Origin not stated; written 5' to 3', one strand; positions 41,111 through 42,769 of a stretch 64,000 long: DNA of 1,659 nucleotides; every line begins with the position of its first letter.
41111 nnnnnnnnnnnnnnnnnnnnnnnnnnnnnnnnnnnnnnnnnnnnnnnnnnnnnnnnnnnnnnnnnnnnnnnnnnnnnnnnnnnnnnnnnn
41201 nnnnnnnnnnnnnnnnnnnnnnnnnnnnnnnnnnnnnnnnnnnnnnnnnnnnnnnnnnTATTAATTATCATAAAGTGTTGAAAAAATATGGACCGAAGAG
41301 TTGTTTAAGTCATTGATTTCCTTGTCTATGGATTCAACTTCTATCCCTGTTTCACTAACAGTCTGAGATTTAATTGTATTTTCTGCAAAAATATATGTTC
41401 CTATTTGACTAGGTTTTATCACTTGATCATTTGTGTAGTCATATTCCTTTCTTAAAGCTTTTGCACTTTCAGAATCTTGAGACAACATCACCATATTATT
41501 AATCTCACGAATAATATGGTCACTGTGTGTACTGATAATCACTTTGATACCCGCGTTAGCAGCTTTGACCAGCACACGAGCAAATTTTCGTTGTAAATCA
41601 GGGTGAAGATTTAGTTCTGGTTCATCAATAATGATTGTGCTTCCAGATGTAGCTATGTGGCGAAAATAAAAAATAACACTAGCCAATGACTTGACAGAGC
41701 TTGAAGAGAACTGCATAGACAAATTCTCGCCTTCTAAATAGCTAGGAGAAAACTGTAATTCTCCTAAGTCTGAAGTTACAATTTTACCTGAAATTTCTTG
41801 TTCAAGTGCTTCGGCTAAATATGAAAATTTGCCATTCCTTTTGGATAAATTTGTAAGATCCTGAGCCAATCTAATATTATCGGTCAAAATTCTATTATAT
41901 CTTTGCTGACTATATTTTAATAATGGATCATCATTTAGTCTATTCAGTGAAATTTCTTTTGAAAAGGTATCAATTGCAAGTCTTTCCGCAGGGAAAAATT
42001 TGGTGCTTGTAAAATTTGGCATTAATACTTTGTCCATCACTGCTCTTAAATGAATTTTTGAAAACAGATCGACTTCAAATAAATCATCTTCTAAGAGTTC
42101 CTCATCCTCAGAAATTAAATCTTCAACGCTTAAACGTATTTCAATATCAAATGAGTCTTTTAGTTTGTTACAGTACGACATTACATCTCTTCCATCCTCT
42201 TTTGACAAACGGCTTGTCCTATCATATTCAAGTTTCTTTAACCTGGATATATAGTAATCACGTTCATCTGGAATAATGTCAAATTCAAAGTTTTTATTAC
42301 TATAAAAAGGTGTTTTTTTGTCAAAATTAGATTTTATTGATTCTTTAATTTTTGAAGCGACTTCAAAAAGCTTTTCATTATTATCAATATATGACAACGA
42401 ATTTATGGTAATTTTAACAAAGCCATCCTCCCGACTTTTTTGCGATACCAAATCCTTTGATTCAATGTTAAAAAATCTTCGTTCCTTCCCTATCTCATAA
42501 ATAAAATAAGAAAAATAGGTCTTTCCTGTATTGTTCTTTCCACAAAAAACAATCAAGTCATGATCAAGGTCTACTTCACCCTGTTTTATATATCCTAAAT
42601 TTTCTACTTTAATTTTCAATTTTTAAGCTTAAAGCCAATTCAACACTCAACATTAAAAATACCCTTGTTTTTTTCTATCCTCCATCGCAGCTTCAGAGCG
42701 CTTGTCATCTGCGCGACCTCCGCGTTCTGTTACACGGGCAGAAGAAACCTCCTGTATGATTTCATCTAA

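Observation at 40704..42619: Two-gene ATPase + unknown-partner cassette inserted between cysD and cysN: candidate undescribed defence-type system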

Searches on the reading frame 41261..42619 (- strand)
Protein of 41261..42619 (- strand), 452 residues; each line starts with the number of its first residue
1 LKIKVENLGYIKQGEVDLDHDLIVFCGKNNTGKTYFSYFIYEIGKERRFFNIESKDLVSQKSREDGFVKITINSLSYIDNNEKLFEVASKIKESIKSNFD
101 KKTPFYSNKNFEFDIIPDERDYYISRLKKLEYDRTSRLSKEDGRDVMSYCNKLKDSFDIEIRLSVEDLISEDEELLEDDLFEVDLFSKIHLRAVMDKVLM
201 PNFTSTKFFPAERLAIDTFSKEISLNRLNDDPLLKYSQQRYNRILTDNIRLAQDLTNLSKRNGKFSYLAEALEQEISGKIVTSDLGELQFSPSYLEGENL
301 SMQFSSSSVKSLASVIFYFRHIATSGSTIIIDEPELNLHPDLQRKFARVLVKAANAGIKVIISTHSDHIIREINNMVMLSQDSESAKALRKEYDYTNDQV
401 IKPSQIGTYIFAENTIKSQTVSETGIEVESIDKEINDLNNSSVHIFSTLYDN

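Call 3: search_protein_families(library=pfam, proteins=[window:41261-42619:-], max_evalue=1)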
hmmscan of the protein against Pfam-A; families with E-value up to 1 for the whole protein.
window:41261-42619:- (452 aa): 4 families
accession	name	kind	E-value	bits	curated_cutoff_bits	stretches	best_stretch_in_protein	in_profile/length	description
PF13175.12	AAA_15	-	4.2e-29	102.7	32.1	1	2-370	5-374/374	AAA ATPase domain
PF13304.12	AAA_21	-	2.3e-12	48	27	1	222-370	166-303/304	AAA domain, putative AbiEii toxin, Type IV TA system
PF00004.35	AAA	-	0.1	13.5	21.2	0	23-77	1-38/131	ATPase family associated with various cellular activities (AAA)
PF07547.18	RSD-2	-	0.43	11.5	25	1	68-100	40-71/84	RSD-2 N-terminal domain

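Call 4: search_protein_families(library=padloc, proteins=[window:41261-42619:-], max_evalue=1)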
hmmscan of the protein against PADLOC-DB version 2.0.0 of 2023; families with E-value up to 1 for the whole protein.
window:41261-42619:- (452 aa): 87 families (the best 25 are shown)
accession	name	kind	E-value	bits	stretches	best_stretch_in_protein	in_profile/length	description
PDLC04033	PD-T4-4_A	-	6.2e-83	277.5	1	1-447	1-456/460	-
PDLC04664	PDC-M47A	-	1e-61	207.3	1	1-433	1-444/461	-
PDLC04032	PD-T4-4_A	-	1e-51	174.4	2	259-451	279-471/474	-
PDLC02979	AriA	-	5e-32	110.1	1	2-370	5-373/373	-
PDLC03878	NsnB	-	2.3e-21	75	1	2-411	4-303/345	-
PDLC04213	HEC-02A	-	1.4e-17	62.3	2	238-376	146-282/337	-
PDLC02980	AriA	-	1.7e-16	59.1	1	23-370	2-303/304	-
PDLC00305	PtuA1|PtuA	-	2.9e-16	57.8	2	328-384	247-304/392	AAA ATPase domain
PDLC04214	HEC-02A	-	6e-16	56.6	2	252-382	165-294/338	-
PDLC02914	ATPase-Toprim_I-B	-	8.2e-16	56.2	2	315-418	192-298/443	-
PDLC04146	HEC-02B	-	1.1e-14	52.2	1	242-387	156-297/344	-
PDLC00289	PtuA1|PtuA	-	3.8e-13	47.3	1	296-424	219-348/404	AAA ATPase domain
PDLC00276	PtuA1|PtuA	-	5.1e-13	47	1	307-406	77-175/239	AAA ATPase domain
PDLC02981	AriAB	-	5.1e-13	46.6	2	319-373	324-380/694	-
PDLC02358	Old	-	6.1e-13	46.4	2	323-402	282-363/578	Old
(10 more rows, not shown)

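Call 5: search_protein_families(library=ncbifam, proteins=[window:41261-42619:-], max_evalue=1)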
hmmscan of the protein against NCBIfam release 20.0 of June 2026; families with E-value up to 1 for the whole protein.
window:41261-42619:- (452 aa): 17 families
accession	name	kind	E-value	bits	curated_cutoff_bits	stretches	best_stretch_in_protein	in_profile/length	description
NF041760.1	PtuA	equivalog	2e-09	36.9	500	2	329-391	380-443/524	retron Ec78 anti-phage system effector ATPase PtuA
NF038234.1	retron_eff_Eco8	equivalog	8.1e-08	31.3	250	1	326-395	273-347/679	retron Eco8 family effector endonuclease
TIGR02673.1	FtsE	equivalog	6.9e-06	25.9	264.85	1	320-378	150-208/214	cell division ATP-binding protein FtsE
TIGR01166.1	cbiO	subfamily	0.00091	18.7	211.8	1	322-366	142-186/190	cobalt ABC transporter, ATP-binding protein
NF002981.0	PRK03695.1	equivalog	0.0016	17.8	281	1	314-387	144-218/253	vitamin B12 ABC transporter ATP-binding protein BtuD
NF040905.2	GguA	equivalog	0.0054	15.2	810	1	328-429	160-261/500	multiple monosaccharide ABC transporter ATP-binding protein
NF007027.0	PRK09493.1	equivalog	0.007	15.7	379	1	320-377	149-206/240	glutamine ABC transporter ATP-binding protein GlnQ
TIGR03608.1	L_ocin_972_ABC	subfamily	0.0071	15.8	254.85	1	320-379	147-206/206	putative bacteriocin export ABC transporter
TIGR04521.1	ECF_ATPase_2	equivalog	0.0073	15.4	330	1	322-402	159-240/279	energy-coupling factor transporter ATPase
NF007908.0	PRK10619.1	equivalog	0.013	14.8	466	1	320-380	165-225/257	histidine ABC transporter ATP-binding protein HisP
NF040873.1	AztA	equivalog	0.029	13.9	220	1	320-379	132-191/191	zinc ABC transporter ATP-binding protein AztA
TIGR01842.1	type_I_sec_PrtD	subfamily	0.03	12.9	510.15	1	328-382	475-529/544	type I secretion system permease/ATPase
TIGR04365.1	spare_glycyl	equivalog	0.034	14.4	170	1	364-421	7-63/126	autonomous glycyl radical cofactor GrcA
NF010063.0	PRK13541.1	equivalog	0.058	13.2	200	1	311-373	127-189/195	cytochrome c biogenesis protein CcmA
NF010159.0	PRK13638.1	equivalog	0.075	12.4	489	1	328-380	157-209/271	energy-coupling factor ABC transporter ATP-binding protein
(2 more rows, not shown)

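Call 9: search_solved_structures(query=window:41261-42619:-, max_evalue=0.001)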
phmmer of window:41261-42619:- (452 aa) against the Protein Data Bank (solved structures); distinct sequences matched with E-value up to 0.001: 4.
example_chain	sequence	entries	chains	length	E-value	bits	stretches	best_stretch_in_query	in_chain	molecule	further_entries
6n9l_A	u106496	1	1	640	6.3e-07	32.1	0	324-411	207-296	UvrABC system protein A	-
3pih_A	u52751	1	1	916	1.7e-06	30.7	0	324-402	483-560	UvrABC system protein A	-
6p74_A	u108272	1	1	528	6.8e-06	28.7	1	295-377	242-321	Putative ATP-dependent endonuclease of the OLD family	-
2vf7_A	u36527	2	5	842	0.00026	23.5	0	319-370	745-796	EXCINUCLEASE ABC, SUBUNIT A. | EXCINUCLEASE ABC SUBUNIT A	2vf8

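Call 23: find_homologous_proteins(query=window:41261-42619:-, max_evalue=0.00001)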
Query window:41261-42619:- (452 aa): 3207 proteins with E <= 0.00001 among 8000 candidates; the best 120 are listed.
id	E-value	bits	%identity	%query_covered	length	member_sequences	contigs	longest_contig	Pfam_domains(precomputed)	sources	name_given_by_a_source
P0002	2.2e-287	971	100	100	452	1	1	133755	PF13175.13,PF13304.13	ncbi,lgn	-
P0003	2.2e-93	332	43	100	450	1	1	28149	PF13175.13,PF13304.13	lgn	-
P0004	6.3e-89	317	42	100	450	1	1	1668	PF13175.13,PF13304.13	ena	-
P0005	2.1e-73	266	39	100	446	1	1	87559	PF13175.13,PF13476.13,PF13304.13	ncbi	ncbi:MAG: AAA family ATPase [Thiotrichaceae bacterium]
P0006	1.4e-72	263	40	100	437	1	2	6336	PF13175.13,PF13476.13,PF13304.13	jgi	-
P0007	9.5e-72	260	36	100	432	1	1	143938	PF13175.13,PF13304.13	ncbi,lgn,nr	ncbi:MAG: hypothetical protein EAZ08_01600 [Cytophagales bacterium]|nr:MAG: hypothetical protein EAZ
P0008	4.5e-70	255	46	54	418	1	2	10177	PF13175.13,PF13476.13,PF02463.26,PF13304.13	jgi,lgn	jgi:hypothetical protein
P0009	5.4e-70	255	36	100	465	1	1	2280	PF13175.13,PF13304.13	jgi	jgi:predicted ATP-dependent endonuclease of OLD family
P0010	5.5e-70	255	46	54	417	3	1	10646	PF13175.13,PF02463.26,PF13304.13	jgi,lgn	jgi:hypothetical protein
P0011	6.9e-70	254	54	9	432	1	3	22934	PF13175.13,PF13304.13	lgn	-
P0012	7.3e-70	254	47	54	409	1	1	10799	PF13175.13,PF13304.13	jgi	-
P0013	3.0e-69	252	36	100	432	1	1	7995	PF13175.13,PF13304.13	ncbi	-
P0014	4.3e-69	252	47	49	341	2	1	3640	PF13175.13,PF13304.13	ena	-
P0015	5.0e-69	252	45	54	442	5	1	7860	PF13175.13,PF13476.13,PF13304.13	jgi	-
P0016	6.2e-69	251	36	100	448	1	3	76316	PF13175.13,PF13304.13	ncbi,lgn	-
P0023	6.0e-68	248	38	100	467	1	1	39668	PF13175.13,PF13304.13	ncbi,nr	ncbi:MAG: AAA family ATPase [Thermoflexibacter sp.]|nr:AAA family ATPase [Thermoflexibacter sp.]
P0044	1.3e-65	240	35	100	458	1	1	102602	PF13175.13,PF13304.13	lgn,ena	-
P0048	1.7e-65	240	36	100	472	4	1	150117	PF13175.13,PF13304.13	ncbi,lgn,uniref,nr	ncbi:AAA family ATPase [Cellulophaga sp. BC115SP]|uniref:AAA family ATPase n=1 Tax=Cellulophaga sp. 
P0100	1.7e-61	227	35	99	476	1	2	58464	PF13175.13,PF13304.13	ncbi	ncbi:MAG: AAA family ATPase [Bacteroidia bacterium]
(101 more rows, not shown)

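Call 24: find_encoding_contigs(protein=P0003, flank=8000, max_places=2)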
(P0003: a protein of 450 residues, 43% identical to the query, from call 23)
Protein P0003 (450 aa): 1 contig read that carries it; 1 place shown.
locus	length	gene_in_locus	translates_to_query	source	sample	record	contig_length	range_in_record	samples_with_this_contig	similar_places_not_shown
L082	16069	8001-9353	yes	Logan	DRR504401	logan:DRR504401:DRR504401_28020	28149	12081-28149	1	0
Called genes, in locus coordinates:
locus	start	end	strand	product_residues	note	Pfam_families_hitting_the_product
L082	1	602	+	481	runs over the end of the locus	-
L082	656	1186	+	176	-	-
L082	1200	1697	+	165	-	-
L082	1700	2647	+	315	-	PF19672:DUF6175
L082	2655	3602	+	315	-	-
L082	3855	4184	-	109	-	-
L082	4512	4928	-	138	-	PF02566:OsmC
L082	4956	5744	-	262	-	PF00459:Inositol_P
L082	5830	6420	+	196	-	PF01583:APS_kinase, PF13671:AAA_33 (weak)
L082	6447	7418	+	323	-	PF01507:PAPS_reduct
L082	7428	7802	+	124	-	-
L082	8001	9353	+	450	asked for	PF13175:AAA_15, PF13304:AAA_21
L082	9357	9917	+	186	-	-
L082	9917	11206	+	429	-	PF00009:GTP_EFTU, PF01926:MMR_HSR1 (faint), PF22594:GTP-eEF1A_C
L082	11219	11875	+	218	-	PF00510:COX3 (weak)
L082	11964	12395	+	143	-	PF02502:LacAB_rpiB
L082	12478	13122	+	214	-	PF18962:Por_Secre_tail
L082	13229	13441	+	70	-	-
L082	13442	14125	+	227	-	PF00027:cNMP_binding, PF13545:HTH_Crp_2, PF00325:Crp (weak)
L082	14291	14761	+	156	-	PF04945:YHS (weak)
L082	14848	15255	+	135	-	-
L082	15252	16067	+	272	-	?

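Call 25: find_encoding_contigs(protein=P0007, flank=8000, max_places=2)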
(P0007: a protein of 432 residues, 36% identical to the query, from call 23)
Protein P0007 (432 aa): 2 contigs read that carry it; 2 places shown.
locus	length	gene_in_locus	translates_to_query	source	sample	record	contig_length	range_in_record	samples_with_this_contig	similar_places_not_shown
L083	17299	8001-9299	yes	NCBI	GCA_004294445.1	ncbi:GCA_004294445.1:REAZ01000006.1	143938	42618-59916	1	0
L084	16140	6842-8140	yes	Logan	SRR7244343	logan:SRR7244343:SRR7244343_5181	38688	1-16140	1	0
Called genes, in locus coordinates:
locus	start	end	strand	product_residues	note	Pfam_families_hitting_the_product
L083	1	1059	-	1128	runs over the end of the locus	PF01364:Peptidase_C25, PF09912:DUF2141 (faint)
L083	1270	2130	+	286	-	-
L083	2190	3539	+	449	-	PF13145:Rotamase_2 (weak), PF00639:Rotamase, PF13616:Rotamase_3, PF00639:Rotamase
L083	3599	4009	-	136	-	PF00072:Response_reg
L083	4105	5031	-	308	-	PF01745:IPT, PF01715:IPPT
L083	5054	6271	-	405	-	PF13181:TPR_8 (faint), PF07719:TPR_2 (faint), PF13176:TPR_7 (faint), PF13374:TPR_10 (faint), PF13428:TPR_14 (faint), PF13424:TPR_12, PF00515:TPR_1 (weak)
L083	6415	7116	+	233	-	PF13505:OMP_b-brl, PF13568:OMP_b-brl_2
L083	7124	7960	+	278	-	PF01842:ACT (weak), PF00551:Formyl_trans_N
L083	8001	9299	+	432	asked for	PF13175:AAA_15, PF13304:AAA_21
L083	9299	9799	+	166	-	-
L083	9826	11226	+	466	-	PF02614:UxaC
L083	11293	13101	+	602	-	PF02771:Acyl-CoA_dh_N, PF02770:Acyl-CoA_dh_M, PF22924:ACOX_C_alpha1 (weak), PF00441:Acyl-CoA_dh_1, PF12806:Acyl-CoA_dh_C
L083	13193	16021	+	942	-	PF01565:FAD_binding_4, PF02913:FAD-oxidase_C, PF13534:Fer4_17 (weak), PF12838:Fer4_7 (faint), PF13183:Fer4_8, PF02754:CCG (weak)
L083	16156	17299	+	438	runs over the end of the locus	PF00226:DnaJ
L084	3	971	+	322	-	?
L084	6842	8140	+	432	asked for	PF13175:AAA_15, PF13304:AAA_21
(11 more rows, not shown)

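Call 26: find_encoding_contigs(protein=P0005, flank=8000, max_places=2)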
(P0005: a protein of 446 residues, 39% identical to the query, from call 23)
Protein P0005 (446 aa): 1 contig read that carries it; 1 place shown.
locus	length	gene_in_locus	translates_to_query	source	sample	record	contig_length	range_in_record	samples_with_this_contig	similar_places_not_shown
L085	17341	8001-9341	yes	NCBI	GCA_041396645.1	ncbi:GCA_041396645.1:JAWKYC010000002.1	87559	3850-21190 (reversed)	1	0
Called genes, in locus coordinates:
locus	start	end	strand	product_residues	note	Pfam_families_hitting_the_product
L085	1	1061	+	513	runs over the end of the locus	PF13385:Laminin_G_3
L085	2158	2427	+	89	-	-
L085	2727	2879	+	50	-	-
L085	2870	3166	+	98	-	-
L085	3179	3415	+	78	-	-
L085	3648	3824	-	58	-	-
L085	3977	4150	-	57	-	-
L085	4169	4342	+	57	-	-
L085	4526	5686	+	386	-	-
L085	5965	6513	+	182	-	-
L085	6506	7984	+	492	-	PF00662:Proton_antipo_N (weak), PF00361:Proton_antipo_M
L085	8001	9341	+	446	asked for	PF13175:AAA_15, PF13476:AAA_23 (weak), PF13304:AAA_21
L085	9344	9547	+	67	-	-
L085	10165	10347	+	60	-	PF09371:Tex_N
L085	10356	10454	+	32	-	-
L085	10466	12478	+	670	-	PF22706:Tex_central_region, PF14639:YqgF, PF16921:Tex_YqgF, PF14635:HHH_7 (weak), PF12836:HHH_3, PF17674:HHH_9, PF00575:S1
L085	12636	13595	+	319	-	PF02951:GSH-S_N, PF02955:GSH-S_ATP, PF08443:RimK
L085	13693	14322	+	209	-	PF00730:HhH-GPD, PF00633:HHH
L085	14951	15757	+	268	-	PF02649:GCHY-1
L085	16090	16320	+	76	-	PF02597:ThiS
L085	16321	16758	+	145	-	PF02391:MoaE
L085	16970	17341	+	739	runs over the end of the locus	PF07715:Plug, PF00593:TonB_dep_Rec_b-barrel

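Call 27: find_encoding_contigs(protein=P0048, flank=8000, max_places=2)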
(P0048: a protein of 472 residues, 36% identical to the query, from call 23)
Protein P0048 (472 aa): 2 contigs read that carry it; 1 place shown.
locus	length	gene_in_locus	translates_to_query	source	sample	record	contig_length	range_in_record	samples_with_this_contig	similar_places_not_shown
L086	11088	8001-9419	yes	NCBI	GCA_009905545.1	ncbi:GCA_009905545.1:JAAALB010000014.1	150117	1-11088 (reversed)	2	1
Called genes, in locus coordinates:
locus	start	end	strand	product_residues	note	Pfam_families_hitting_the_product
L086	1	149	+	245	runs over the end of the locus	PF13505:OMP_b-brl, PF13568:OMP_b-brl_2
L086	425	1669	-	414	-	PF00278:Orn_DAP_Arg_deC, PF02784:Orn_Arg_deC_N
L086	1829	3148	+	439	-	PF25077:DUF7800, PF09423:PhoD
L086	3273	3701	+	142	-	PF02566:OsmC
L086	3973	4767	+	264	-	PF00303:Thymidylat_synt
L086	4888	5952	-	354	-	PF01370:Epimerase, PF04321:RmlD_sub_bind, PF16363:GDP_Man_Dehyd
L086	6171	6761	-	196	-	-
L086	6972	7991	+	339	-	PF01565:FAD_binding_4, PF02873:MurB_C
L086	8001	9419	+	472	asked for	PF13175:AAA_15, PF13304:AAA_21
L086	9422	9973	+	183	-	-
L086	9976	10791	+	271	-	PF00793:DAHP_synth_1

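Call 54: search_dna_similar(query=window:41261-42619:-, collection=plasmids, mode=protein, max_evalue=1e-10, max_rows=25)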
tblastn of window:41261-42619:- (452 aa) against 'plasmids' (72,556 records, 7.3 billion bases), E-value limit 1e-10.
Records with a match: 24; places in all: 24; records where one place covers at least 80% of the query: 3.
Best place of each record, by identity: <60% 24.
By first word of the organism name: Klebsiella 12; Escherichia 9; Annamia 1; Bernardetia 1; Serratia 1.
By predicted mobility (MOB-suite, as given by PLSDB): non-mobilizable 17; conjugative 4; mobilizable 3.
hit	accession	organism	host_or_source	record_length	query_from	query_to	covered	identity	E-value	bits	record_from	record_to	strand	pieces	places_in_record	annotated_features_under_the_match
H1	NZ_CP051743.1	Escherichia coli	Homo sapiens,whole organism,rectal swab ...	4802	1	449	99%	30.3%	2e-30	131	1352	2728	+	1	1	AAA family ATPase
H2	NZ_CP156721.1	Escherichia coli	Homo sapiens,drainage fluid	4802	1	449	99%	30.3%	2e-30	131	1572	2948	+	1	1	AAA family ATPase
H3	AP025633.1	Annamia dubia NIES-4383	-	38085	1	439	97%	27.6%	9e-34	142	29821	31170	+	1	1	hypothetical protein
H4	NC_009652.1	Klebsiella pneumoniae subsp. pneumoniae MGH 78578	-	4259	211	449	53%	31.7%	2e-20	102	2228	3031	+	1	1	AAA family ATPase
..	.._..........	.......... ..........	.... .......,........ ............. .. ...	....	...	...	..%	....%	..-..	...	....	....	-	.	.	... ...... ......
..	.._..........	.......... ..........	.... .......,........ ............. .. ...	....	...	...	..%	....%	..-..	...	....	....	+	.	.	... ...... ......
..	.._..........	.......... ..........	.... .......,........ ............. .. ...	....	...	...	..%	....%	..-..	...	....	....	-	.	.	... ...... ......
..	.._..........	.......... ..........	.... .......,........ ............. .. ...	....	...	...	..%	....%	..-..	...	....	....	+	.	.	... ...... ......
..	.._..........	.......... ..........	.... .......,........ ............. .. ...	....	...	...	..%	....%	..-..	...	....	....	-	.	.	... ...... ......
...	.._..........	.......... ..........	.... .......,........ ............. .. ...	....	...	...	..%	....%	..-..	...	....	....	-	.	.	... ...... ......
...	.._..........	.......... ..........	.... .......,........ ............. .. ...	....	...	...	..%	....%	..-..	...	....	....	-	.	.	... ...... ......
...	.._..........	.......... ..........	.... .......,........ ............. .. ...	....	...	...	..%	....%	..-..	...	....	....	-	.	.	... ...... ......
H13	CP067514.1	Klebsiella pneumoniae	Homo sapiens,other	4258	211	449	53%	31.7%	2e-20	102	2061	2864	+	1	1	AAA family ATPase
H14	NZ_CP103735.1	Klebsiella pneumoniae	Homo sapiens,blood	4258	211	449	53%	31.7%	2e-20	102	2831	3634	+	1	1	AAA family ATPase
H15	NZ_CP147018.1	Bernardetia sp. Wsw4-3y2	Red alga,Red algae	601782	208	439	51%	31.8%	2e-22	108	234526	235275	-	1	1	AAA family ATPase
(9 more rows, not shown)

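Call 55: search_dna_similar(query=window:41261-42619:-, collection=phages, mode=protein, max_evalue=1e-10, max_rows=15)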
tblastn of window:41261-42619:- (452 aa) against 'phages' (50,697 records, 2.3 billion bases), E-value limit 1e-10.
Records with a match: 3; places in all: 3; records where one place covers at least 80% of the query: 0.
Best place of each record, by identity: <60% 3.
By first word of the organism name: Vibrio 3.
By host as written in the record: Vibrio cyclitrophicus 2; Vibrio cyclitrophicus 10N.222.45.E8 1.
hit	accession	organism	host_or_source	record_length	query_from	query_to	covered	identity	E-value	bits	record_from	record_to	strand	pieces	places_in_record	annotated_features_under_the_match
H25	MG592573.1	Vibrio phage 1.202.O._10N.222.45.E8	Vibrio cyclitrophicus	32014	317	451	30%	37.4%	3e-22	105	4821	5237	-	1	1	AAA domain protein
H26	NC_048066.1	Vibrio phage 1.202.O._10N.222.45.E8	Vibrio cyclitrophicus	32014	317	451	30%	37.4%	3e-22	105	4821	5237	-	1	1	AAA family ATPase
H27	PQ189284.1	Vibrio phage 10N.222.45.E8_PE001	Vibrio cyclitrophicus 10N.222.45.E8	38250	317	451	30%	37.4%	3e-22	105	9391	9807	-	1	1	hypothetical protein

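Call 56: get_annotated_region(hit=H1, flank=3000)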
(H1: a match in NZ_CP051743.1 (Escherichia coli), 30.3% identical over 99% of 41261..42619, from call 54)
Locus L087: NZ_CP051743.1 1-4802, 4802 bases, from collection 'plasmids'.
description: Escherichia coli strain SCU-105 plasmid pSCU-105-5, complete sequence
organism: Escherichia coli (NCBI taxid 562)
taxonomy: Bacteria; Pseudomonadota; Gammaproteobacteria; Enterobacterales; Enterobacteriaceae; Escherichia; Escherichia coli
host: -; source: Homo sapiens,whole organism,rectal swab from healthy college student; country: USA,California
typing (MOB-suite, as given by PLSDB): non-mobilizable; replicon Col(MG828),rep_cluster_2373
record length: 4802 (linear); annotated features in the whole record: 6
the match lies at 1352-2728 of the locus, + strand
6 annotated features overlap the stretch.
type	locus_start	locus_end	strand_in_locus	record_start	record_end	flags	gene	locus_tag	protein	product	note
CDS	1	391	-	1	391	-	-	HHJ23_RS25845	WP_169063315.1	helix-turn-helix domain-containing protein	-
CDS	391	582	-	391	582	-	-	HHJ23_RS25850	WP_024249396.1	Rop family plasmid primer RNA-binding protein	-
CDS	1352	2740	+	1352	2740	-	-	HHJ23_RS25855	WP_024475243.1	AAA family ATPase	-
CDS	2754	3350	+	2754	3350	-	-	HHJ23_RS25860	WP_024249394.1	hypothetical protein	-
CDS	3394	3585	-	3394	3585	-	-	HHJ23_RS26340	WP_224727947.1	hypothetical protein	-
CDS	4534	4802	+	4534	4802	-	-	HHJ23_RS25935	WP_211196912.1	hypothetical protein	-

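Call 57: get_annotated_region(hit=H3, flank=4000)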
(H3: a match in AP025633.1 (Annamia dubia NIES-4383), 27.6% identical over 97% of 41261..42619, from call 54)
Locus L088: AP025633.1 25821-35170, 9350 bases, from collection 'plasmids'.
description: Annamia dubia NIES-4383 plasmid pANN4383.03 DNA, complete sequence
organism: Annamia dubia NIES-4383 (NCBI taxid 2759045)
taxonomy: Bacteria; Cyanobacteriota; Cyanophyceae; Chroococcales; Geminocystaceae; Annamia; Annamia dubia; Annamia dubia NIES-4383
host: -; source: -; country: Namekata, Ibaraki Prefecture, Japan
typing (MOB-suite, as given by PLSDB): non-mobilizable
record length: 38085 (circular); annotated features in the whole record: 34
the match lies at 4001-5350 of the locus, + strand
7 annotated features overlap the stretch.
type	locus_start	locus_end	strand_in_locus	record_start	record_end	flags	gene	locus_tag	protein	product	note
CDS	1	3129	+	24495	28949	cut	-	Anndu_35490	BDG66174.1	hypothetical protein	-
CDS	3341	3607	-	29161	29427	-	-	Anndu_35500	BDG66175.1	hypothetical protein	-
CDS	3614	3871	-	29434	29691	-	-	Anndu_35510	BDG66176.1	hypothetical protein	-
CDS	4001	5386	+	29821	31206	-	-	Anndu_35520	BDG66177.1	hypothetical protein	-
CDS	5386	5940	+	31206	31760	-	-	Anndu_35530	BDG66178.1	hypothetical protein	-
CDS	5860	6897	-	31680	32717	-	-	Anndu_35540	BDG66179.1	hypothetical protein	-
CDS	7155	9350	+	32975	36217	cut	-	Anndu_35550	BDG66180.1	hypothetical protein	-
